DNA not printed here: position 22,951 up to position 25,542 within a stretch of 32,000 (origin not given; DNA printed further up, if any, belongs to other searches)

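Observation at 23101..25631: Orphan tailspike/tail-fibre-like beta-helix gene embedded in housekeeping DNA, possibly a dispersed gene-transfer-agent or phage-derived adsorption module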

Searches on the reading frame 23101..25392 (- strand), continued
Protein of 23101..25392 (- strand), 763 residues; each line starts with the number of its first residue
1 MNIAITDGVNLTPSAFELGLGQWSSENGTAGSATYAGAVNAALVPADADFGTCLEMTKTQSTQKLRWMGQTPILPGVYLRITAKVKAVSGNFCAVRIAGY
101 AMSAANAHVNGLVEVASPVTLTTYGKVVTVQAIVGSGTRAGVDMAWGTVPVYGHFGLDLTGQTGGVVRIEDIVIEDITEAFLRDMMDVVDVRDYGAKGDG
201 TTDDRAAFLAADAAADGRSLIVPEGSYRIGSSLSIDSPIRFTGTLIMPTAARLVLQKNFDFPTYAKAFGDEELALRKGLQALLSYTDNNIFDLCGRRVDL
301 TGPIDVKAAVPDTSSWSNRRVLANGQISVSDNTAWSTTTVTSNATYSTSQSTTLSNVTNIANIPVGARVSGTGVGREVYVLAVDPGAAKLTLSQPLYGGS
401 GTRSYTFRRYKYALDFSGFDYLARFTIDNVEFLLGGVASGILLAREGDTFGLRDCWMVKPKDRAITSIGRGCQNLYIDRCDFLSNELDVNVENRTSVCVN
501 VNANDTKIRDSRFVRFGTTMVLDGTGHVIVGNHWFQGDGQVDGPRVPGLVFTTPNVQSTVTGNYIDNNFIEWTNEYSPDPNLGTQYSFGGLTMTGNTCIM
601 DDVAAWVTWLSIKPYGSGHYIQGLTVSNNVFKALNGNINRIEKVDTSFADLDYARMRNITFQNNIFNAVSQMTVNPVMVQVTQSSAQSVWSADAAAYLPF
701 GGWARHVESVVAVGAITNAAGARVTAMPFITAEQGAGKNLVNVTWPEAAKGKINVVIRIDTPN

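Call 47: find_homologous_proteins(query=P0145, max_evalue=1e-20)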
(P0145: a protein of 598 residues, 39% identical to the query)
Query P0145 (598 aa): 438 proteins with E <= 1e-20 among 8000 candidates; the best 120 are listed.
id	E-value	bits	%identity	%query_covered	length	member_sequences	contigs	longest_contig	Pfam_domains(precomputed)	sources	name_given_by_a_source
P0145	0.0e+0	1368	100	100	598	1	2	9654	-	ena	-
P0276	1.5e-230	785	59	96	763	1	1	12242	PF12708.13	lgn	-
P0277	8.9e-230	782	59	96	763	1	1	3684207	PF12708.13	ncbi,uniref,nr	ncbi:glycosyl hydrolase family 28-related protein [Hasllibacter sp. MH4015]|uniref:glycosyl hydrolas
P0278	6.6e-229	779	59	96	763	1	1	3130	PF13229.13,PF12708.13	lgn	-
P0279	3.0e-228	777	59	96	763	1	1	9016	PF12708.13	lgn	-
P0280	4.2e-227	773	58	96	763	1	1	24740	PF12708.13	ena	-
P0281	1.0e-225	768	58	96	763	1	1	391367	PF12708.13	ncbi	ncbi:glycosyl hydrolase family 28-related protein [Gymnodinialimonas sp.]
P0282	1.3e-225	768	58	96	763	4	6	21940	PF12708.13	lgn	-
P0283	3.6e-225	767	59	96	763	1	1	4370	PF12708.13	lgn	-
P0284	8.3e-225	766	57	96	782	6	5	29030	PF12708.13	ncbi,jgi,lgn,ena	-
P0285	1.4e-224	765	58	96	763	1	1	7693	PF12708.13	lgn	-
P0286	5.0e-224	763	58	96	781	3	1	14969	PF12708.13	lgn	-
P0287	8.1e-224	762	58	96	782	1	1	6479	PF12708.13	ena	-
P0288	2.8e-222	757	58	96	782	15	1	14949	PF12708.13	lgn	-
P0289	1.1e-221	755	57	96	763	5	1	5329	PF13229.13,PF12708.13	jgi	jgi:hypothetical protein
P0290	2.0e-219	748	57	96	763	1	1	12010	PF12708.13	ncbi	-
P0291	6.7e-219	746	57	96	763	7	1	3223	PF12708.13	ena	-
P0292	1.1e-217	742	56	96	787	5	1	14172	PF13229.13,PF12708.13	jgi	jgi:hypothetical protein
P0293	8.8e-217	739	56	96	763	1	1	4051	PF12708.13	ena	-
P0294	1.6e-215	735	56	96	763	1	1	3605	PF12708.13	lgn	-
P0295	8.2e-196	670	52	96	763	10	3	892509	PF12708.13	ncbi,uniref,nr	ncbi:right-handed parallel beta-helix repeat-containing protein [Roseicyclus marinus]|uniref:right-h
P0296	1.6e-194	665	52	96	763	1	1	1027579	PF12708.13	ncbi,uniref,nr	ncbi:glycosyl hydrolase family 28-related protein [Roseicyclus persicicus]|uniref:Right-handed paral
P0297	3.1e-194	665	53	96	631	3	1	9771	PF12708.13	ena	-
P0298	2.2e-193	662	52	96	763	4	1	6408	PF12708.13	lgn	-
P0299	3.9e-191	654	51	96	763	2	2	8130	PF12708.13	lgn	-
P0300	6.9e-191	654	51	96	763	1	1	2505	PF12708.13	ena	-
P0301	7.3e-191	653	51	96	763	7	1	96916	PF12708.13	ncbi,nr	ncbi:right-handed parallel beta-helix repeat-containing protein [Rhodobacterales bacterium HKCCSP123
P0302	4.6e-190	651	51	96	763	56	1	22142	PF12708.13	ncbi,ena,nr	ncbi:MAG: glycosyl hydrolase family 28-related protein [Proteobacteria bacterium]|nr:glycosyl hydrol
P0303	5.5e-190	651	51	96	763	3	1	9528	PF12708.13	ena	-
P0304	8.5e-190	650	51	96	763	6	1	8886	PF12708.13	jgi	jgi:hypothetical protein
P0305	1.1e-189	650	51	96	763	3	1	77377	PF12708.13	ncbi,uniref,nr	ncbi:right-handed parallel beta-helix repeat-containing protein [Roseicyclus mahoneyensis]|uniref:Pe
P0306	4.4e-189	648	51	96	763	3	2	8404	PF12708.13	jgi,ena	jgi:hypothetical protein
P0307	5.8e-189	647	51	96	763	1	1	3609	PF12708.13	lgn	-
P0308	6.1e-188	644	50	96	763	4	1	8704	PF12708.13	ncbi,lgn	-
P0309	8.6e-188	643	51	96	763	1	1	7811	PF13229.13,PF12708.13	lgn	-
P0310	2.3e-187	642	51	96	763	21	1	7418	PF12708.13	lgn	-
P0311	2.2e-186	639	51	96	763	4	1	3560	PF12708.13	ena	-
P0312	1.0e-185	636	50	96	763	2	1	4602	PF12708.13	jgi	-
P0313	3.2e-185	635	49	96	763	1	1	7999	PF12708.13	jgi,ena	jgi:hypothetical protein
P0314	1.1e-184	633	50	96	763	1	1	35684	PF12708.13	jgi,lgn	-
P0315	4.7e-184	631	50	96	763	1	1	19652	PF13229.13,PF12708.13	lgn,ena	-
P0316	2.8e-183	628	49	96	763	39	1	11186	PF12708.13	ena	-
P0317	6.4e-183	627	49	96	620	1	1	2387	PF12708.13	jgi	jgi:hypothetical protein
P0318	6.9e-183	627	49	96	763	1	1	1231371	PF12708.13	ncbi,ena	-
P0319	7.6e-178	610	48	96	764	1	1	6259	PF12708.13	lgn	-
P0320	2.5e-175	602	47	96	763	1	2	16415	PF12708.13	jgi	-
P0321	1.3e-173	597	47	95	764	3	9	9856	PF12708.13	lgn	-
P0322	7.5e-166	571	46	96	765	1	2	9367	PF12708.13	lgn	-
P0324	6.4e-155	535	43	96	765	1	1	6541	PF12708.13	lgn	-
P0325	8.4e-149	515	42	96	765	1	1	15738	PF12708.13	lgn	-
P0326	7.7e-145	501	42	96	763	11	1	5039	PF12708.13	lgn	-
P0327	2.5e-144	500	43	96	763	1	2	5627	PF12708.13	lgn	-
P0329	9.0e-144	498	42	96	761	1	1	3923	PF12708.13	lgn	-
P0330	1.1e-143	498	40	96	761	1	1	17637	PF12708.13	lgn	-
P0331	1.5e-143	497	42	96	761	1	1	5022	PF12708.13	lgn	-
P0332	1.5e-143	497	41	96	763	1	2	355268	PF12708.13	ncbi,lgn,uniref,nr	ncbi:pectate lyase-like protein [Rhodovulum imhoffii]|uniref:Pectate lyase-like protein n=1 Tax=Rhod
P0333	2.5e-143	496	42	96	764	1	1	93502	PF12708.13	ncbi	-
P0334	6.7e-143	495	41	96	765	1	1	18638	PF12708.13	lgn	-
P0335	1.3e-142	494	41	96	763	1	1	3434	PF12708.13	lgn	-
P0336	2.7e-142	493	41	96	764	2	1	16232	PF12708.13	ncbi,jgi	-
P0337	4.7e-142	492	41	96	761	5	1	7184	PF12708.13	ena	-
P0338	6.0e-142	492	41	96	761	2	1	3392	PF12708.13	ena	-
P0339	6.5e-142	492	41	96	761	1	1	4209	PF12708.13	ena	-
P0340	6.8e-142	492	41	96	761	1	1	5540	PF12708.13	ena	-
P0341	8.7e-142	491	41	96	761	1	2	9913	PF12708.13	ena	-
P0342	1.1e-141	491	41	96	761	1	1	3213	PF12708.13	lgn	-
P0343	1.1e-141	491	41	96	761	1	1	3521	PF12708.13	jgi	jgi:hypothetical protein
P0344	1.1e-141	491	41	96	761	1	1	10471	PF12708.13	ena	-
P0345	1.1e-141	491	41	96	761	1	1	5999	PF12708.13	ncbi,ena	-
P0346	1.1e-141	491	41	96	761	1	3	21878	PF12708.13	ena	-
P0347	1.2e-141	491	41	96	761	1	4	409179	PF12708.13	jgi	jgi:hypothetical protein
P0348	1.7e-141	490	41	96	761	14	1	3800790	PF12708.13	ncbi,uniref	ncbi:right-handed parallel beta-helix repeat-containing protein [Leisingera aquaemixtae]|uniref:righ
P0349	2.7e-141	490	40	96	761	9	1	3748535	PF12708.13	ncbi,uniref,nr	ncbi:right-handed parallel beta-helix repeat-containing protein [Leisingera caerulea]|uniref:glycosy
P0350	4.2e-141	489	41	96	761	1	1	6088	PF12708.13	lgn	-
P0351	4.6e-141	489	41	96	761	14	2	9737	PF12708.13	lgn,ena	-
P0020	6.4e-141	489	42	96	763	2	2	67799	PF12708.13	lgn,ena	-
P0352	8.0e-141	488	43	96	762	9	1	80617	PF12708.13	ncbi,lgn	-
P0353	8.6e-141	488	42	96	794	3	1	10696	PF12708.13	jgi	jgi:hypothetical protein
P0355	3.1e-140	486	42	96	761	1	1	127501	PF12708.13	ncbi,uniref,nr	ncbi:glycosyl hydrolase family 28-related protein [Rubellimicrobium sp. CFH 75288]|uniref:glycosyl h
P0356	4.6e-140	486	41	96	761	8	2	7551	PF12708.13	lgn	-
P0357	6.1e-140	485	41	96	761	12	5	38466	PF12708.13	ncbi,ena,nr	ncbi:MAG TPA: hypothetical protein DEF12_04310 [Rhodobacteraceae bacterium]|nr:hypothetical protein 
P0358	7.2e-140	485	40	96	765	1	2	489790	PF12708.13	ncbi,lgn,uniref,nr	ncbi:glycosyl hydrolase family 28-related protein [Jannaschia aquimarina]|uniref:Pectate lyase super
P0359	7.2e-140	485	40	96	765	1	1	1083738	PF12708.13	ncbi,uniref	ncbi:glycosyl hydrolase family 28-related protein [Jannaschia sp. 2305UL9-9]|uniref:glycosyl hydrola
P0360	1.3e-139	484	41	96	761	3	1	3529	PF12708.13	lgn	-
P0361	1.7e-139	484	40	96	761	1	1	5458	PF12708.13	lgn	-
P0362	1.7e-139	484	40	96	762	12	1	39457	PF12708.13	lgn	-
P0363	4.8e-139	482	42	96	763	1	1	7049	PF12708.13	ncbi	ncbi:MAG: glycosyl hydrolase family 28-related protein [Pseudomonadota bacterium]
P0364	1.4e-138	481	41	96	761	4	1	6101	PF12708.13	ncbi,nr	ncbi:MAG: right-handed parallel beta-helix repeat-containing protein [Rhodobacteraceae bacterium]|nr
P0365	1.5e-138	481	40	96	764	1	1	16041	PF12708.13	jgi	jgi:hypothetical protein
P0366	1.9e-138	480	41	96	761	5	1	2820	PF12708.13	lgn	-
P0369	4.8e-138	479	41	96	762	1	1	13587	PF12708.13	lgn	-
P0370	6.2e-138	479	40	96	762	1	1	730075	PF12708.13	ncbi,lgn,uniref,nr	ncbi:glycosyl hydrolase family 28-related protein [Wenxinia saemankumensis]|uniref:Pectate lyase sup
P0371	6.4e-138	479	40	96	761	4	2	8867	PF12708.13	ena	-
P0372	1.2e-137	478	42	96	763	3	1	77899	PF12708.13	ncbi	-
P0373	2.5e-137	477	41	96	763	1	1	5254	PF13229.13,PF12708.13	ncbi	-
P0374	3.2e-137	476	42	98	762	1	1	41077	PF12708.13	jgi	jgi:hypothetical protein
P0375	3.8e-137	476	41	96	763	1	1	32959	PF12708.13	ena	-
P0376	5.6e-137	476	42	96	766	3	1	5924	PF12708.13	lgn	-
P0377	8.1e-137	475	42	96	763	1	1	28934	PF12708.13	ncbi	ncbi:MAG: glycosyl hydrolase family 28-related protein [Pseudomonadota bacterium]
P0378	1.3e-136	474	39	96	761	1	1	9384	PF12708.13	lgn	-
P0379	2.3e-136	474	41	96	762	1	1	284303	PF12708.13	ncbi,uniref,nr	ncbi:glycosyl hydrolase family 28-related protein [Thalassovita aquimarina]|uniref:Right-handed para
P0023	2.4e-136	473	41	96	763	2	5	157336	PF12708.13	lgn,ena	-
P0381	3.2e-136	473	41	96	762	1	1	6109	PF12708.13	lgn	-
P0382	3.4e-136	473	40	96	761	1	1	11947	PF13229.13,PF12708.13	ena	-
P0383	3.4e-136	473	40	96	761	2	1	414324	PF12708.13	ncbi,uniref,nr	ncbi:glycosyl hydrolase family 28-related protein [Falsirhodobacter xinxiangensis]|uniref:glycosyl h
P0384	3.9e-136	473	39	95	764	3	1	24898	PF12708.13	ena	-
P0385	4.1e-136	473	41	96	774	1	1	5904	PF12708.13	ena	-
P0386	4.2e-136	473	41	96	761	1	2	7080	PF12708.13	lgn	-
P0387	5.1e-136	472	39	96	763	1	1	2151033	PF12708.13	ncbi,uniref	ncbi:glycosyl hydrolase family 28-related protein [Aliiroseovarius sp. YM-037]|uniref:glycosyl hydro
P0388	6.0e-136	472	39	96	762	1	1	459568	PF12708.13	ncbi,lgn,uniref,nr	ncbi:glycosyl hydrolase family 28-related protein [Yoonia litorea]|uniref:Right handed beta helix re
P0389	7.1e-136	472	39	96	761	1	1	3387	PF12708.13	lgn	-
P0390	1.1e-135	471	42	96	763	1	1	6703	PF12708.13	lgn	-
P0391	1.1e-135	471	39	95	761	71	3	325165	PF12708.13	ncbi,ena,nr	ncbi:MAG: hypothetical protein BM559_02155 [Roseobacter sp. MedPE-SWchi]|nr:MAG: hypothetical protei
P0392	1.8e-135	471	40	96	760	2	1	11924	PF12708.13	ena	-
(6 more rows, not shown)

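Call 52: find_related_loci(query=A4, collection=genome_contigs, flank=8000)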
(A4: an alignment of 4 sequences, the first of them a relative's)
Query A4 (753 aa) in genome_contigs; peptide patterns used: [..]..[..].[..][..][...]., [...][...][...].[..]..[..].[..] (x = any residue, [..] = any of these).
600 stretches matched a pattern (row limit reached: there are more); 551 encode a relative of the query (tblastn E <= 1e-3); the best 80 are kept; 80 distinct loci.
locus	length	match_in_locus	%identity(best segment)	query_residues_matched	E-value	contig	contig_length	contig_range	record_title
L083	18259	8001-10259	100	1-753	0e+0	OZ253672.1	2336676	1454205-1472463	MAG: Paracoccaceae bacterium isolate 24d6c3df-87c2-45f5-99c2-9d2f7ae216e9 genome assembly, chromosome: 1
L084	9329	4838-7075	38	13-750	5e-154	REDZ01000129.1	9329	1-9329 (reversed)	MAG: Rhodobacteraceae bacterium isolate GEM2.Bin58 NODE_11100_length_9329_cov_9.65161, whole genome shotgun sequence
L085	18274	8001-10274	37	1-750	7e-151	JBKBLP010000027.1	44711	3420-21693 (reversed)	MAG: Roseinatronobacter sp. isolate 21H_022.bin.48 NODE_642_length_44711_cov_4.609666, whole genome shotgun sequence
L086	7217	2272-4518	38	10-750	1e-149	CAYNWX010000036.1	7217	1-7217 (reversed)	MAG TPA_asm: uncultured Natronohydrobacter sp. isolate SRP067234_co1_354 genome assembly, contig: k99_235842, whole geno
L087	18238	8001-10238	37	13-750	6e-149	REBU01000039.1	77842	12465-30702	MAG: Rhodobacteraceae bacterium isolate LCM1.Bin36 NODE_94_length_77842_cov_91.2988, whole genome shotgun sequence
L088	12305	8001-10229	39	13-747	6e-149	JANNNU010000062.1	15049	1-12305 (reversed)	MAG: Paracoccaceae bacterium isolate SOY_34_metabat_71 SOY_34_k141_1033940, whole genome shotgun sequence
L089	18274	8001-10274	36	1-750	5e-148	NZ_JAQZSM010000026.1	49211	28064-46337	Roseinatronobacter alkalisoli strain HJB301 Scaffold26, whole genome shotgun sequence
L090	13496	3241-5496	38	9-750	7e-148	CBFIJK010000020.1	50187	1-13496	MAG: uncultured Rhodobacteraceae bacterium isolate Co_bin_88_permissive genome assembly, contig: Co_bin_88_permissive_c2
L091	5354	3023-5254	38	13-747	9e-150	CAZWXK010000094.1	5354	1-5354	MAG TPA_asm: uncultured Rhodobacter sp. isolate SRP216583_co2_44 genome assembly, contig: NODE_13778_length_5354_cov_94.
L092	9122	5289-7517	38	13-751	1e-147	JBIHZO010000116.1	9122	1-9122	MAG: Cypionkella sp. isolate ME2000-03-15pf_3300044539_group1_bin132 Rohwer_bin1953_scaffold_3949_c1, whole genome shotg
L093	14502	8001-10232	39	13-749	8e-148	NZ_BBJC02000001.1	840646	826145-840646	Falsirhodobacter sp. alg1, whole genome shotgun sequence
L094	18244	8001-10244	37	13-750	9e-147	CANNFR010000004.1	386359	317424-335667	uncultured Rhodobacteraceae bacterium isolate 2-1044.fasta genome assembly, contig: NODE_4, whole genome shotgun sequenc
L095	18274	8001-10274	36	1-750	4e-146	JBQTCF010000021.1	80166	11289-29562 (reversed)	Roseinatronobacter sp. NSM assembly_contig_21, whole genome shotgun sequence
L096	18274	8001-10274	37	1-750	9e-146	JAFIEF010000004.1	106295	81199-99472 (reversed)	MAG: Rhodobacteraceae bacterium isolate Super_Day2_Bin.16 NODE_84_length_106295_cov_32.805384, whole genome shotgun sequ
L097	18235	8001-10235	39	13-749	7e-146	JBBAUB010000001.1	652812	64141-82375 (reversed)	MAG: Gemmobacter sp. isolate EUL_286 ctg1-EUL_286, whole genome shotgun sequence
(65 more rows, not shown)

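Call 59: find_encoding_contigs(protein=P0021, flank=3000, max_places=1)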
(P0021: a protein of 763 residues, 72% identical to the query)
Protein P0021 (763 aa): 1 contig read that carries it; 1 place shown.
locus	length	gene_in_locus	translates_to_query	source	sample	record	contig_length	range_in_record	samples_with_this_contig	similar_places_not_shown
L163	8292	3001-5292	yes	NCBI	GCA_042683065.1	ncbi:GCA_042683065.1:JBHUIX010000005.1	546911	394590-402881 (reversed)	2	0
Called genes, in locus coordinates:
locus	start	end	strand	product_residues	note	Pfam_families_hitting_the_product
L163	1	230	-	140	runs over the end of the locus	PF05099:TerB (weak)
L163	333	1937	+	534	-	PF01921:tRNA-synt_1f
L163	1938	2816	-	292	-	PF05235:CHAD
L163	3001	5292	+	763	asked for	PF12708:Pect-lyase_RHGA_epim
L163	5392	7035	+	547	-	PF00916:Sulfate_transp, PF01740:STAS, PF13466:STAS_2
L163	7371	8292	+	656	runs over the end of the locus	PF16177:ACAS_N, PF00501:AMP-binding, PF13193:AMP-binding_C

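Call 60: find_encoding_contigs(protein=P0028, flank=3000, max_places=1)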
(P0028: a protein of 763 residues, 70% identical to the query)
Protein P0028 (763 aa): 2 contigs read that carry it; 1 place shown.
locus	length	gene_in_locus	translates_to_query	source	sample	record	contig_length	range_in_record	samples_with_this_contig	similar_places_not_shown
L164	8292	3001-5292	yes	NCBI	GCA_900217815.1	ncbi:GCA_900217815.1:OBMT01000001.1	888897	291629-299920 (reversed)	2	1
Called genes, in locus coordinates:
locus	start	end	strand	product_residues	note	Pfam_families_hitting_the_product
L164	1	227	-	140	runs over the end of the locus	PF05099:TerB (weak)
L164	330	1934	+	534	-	PF01921:tRNA-synt_1f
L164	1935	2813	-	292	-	PF05235:CHAD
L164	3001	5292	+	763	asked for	PF12708:Pect-lyase_RHGA_epim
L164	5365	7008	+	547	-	PF00916:Sulfate_transp, PF01740:STAS, PF13466:STAS_2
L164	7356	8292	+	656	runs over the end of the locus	PF16177:ACAS_N, PF00501:AMP-binding, PF13193:AMP-binding_C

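Call 61: find_encoding_contigs(protein=P0035, flank=3000, max_places=1)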
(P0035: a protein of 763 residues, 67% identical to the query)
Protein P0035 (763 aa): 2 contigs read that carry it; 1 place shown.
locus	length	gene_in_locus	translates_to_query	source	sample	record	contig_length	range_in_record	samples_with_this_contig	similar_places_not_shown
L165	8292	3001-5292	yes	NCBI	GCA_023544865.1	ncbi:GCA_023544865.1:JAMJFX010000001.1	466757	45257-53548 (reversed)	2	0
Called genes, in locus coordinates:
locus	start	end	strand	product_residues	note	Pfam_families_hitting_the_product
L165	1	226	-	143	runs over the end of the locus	PF05099:TerB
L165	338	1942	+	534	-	PF01921:tRNA-synt_1f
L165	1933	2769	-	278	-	PF05235:CHAD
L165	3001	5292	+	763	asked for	PF12708:Pect-lyase_RHGA_epim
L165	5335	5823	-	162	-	PF01243:PNPOx_N (weak)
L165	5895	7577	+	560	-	PF00916:Sulfate_transp, PF01740:STAS, PF13466:STAS_2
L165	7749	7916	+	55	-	-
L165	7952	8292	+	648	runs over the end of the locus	PF16177:ACAS_N, PF00501:AMP-binding, PF13193:AMP-binding_C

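Call 62: find_encoding_contigs(protein=P0002, flank=3000, max_places=1)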
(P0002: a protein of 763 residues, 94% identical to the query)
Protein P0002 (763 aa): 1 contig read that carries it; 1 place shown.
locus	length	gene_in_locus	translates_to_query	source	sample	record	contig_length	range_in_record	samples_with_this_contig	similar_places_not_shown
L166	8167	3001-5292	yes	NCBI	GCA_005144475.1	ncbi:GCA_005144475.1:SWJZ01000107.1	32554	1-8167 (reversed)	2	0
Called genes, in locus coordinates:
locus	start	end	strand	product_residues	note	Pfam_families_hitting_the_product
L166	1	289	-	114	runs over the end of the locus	PF04071:zf-like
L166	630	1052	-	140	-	PF05099:TerB (weak)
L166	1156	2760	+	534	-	PF01921:tRNA-synt_1f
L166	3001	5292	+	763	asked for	PF12708:Pect-lyase_RHGA_epim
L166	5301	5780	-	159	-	-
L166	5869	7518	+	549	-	PF00916:Sulfate_transp, PF01740:STAS, PF13466:STAS_2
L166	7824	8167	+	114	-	PF16177:ACAS_N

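Call 68: fold_search(model_id=the predicted structure, library=viral)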
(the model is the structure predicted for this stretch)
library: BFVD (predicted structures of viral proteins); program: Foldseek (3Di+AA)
matches with E <= 10: 1787; with E <= 0.001: 266
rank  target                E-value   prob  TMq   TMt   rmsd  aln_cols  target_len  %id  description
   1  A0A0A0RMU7            2.3e-13  1.00  0.17  0.17  31.4       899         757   10  Tail spike protein [Bacillus phage Mater]
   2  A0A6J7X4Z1            1.4e-10  1.00  0.20  0.20  18.1       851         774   11  Pectate lyase superfamily protein [uncultured Caudovirales phage]
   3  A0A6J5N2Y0            5.2e-10  1.00  0.17  0.17  19.1       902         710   11  Pectate lyase superfamily protein [uncultured Caudovirales phage]
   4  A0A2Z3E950            5.4e-10  1.00  0.30  0.31  24.2       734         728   11  (no name in the UniProt tables at hand)
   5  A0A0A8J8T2            1.4e-09  1.00  0.17  0.15  21.9      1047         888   10  Depolymerase, capsule K1-specific [Klebsiella phage K64-1]
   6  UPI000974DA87         2.0e-09  1.00  0.15  0.16  17.0       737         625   10  (no name look-up for this kind of identifier)
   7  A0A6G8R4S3            2.5e-09  1.00  0.28  0.29  16.9       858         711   11  (no name in the UniProt tables at hand)
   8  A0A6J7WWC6            2.7e-09  1.00  0.16  0.16  21.1       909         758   10  Uncharacterized protein [uncultured Caudovirales phage]
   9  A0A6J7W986            6.3e-09  1.00  0.21  0.22  16.4       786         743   12  Pectate lyase superfamily protein [uncultured Caudovirales phage]
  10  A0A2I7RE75            6.9e-09  1.00  0.20  0.20  14.7       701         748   10  (no name in the UniProt tables at hand)
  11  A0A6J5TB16            6.9e-09  1.00  0.23  0.25  16.0       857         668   14  Pectate lyase superfamily protein [uncultured Caudovirales phage]
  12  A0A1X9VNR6            7.6e-09  1.00  0.13  0.17  19.3       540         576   13  Putative dihydrofolate reductase [Mimivirus AB-566-O17]
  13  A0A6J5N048            8.3e-09  1.00  0.31  0.33  14.4       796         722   10  Pectate lyase superfamily protein [uncultured Caudovirales phage]
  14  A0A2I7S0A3            9.5e-09  1.00  0.12  0.12  19.5       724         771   11  (no name in the UniProt tables at hand)
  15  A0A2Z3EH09            1.5e-08  1.00  0.20  0.19  23.1       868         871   10  (no name in the UniProt tables at hand)
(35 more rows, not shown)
